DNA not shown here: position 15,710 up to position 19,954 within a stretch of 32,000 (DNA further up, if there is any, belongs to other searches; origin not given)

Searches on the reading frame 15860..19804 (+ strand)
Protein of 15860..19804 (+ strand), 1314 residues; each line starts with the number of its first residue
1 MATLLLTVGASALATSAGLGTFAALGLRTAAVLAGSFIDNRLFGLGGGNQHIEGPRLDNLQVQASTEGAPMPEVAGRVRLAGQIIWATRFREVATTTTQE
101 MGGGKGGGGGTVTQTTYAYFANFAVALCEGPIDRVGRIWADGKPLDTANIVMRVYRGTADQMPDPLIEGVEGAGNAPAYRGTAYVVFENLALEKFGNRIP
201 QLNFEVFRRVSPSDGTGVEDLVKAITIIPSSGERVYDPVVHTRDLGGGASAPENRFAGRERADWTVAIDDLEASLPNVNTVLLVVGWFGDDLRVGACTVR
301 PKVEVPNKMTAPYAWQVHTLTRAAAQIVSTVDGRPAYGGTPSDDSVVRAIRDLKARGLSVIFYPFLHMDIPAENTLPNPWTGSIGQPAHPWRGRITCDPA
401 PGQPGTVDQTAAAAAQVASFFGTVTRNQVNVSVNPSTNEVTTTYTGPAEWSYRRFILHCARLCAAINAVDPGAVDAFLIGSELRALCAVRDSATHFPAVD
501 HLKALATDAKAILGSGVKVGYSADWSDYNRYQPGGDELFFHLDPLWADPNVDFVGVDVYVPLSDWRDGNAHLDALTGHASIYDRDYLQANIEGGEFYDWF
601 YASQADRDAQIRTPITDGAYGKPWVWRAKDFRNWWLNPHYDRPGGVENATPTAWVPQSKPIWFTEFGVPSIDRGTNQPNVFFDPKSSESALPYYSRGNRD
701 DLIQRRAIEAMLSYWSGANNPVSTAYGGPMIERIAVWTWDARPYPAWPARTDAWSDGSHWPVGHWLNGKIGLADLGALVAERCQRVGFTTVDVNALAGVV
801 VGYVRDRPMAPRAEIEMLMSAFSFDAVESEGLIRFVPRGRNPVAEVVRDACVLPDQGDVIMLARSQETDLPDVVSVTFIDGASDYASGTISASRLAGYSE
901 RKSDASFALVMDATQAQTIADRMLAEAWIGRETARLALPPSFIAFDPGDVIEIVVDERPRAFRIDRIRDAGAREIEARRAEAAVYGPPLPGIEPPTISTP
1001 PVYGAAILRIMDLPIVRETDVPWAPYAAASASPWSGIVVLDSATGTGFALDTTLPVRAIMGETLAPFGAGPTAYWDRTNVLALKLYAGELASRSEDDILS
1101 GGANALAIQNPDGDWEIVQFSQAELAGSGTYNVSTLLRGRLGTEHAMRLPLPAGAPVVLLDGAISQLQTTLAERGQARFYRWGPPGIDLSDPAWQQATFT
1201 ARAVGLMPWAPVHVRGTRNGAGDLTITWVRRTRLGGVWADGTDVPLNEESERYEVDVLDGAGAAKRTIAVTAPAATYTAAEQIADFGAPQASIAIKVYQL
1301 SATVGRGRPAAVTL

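Call 31: search_protein_families(library=pfam, proteins=[window:15860-19804:+], max_evalue=0.001)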
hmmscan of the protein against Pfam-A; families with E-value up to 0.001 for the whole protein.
window:15860-19804:+ (1314 aa): 3 families
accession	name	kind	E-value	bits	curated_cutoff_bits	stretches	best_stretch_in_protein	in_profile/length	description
PF13547.12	GTA_TIM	-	6.3e-141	469.4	27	1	450-748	1-299/299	GTA TIM-barrel-like domain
PF13550.12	Phage-tail_3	-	1.6e-45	155.4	23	1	806-968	1-163/164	Putative phage tail protein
PF23666.2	Rcc01698_C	-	3.6e-28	98.2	27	1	1058-1158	1-98/98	Rcc01698-like, C-terminal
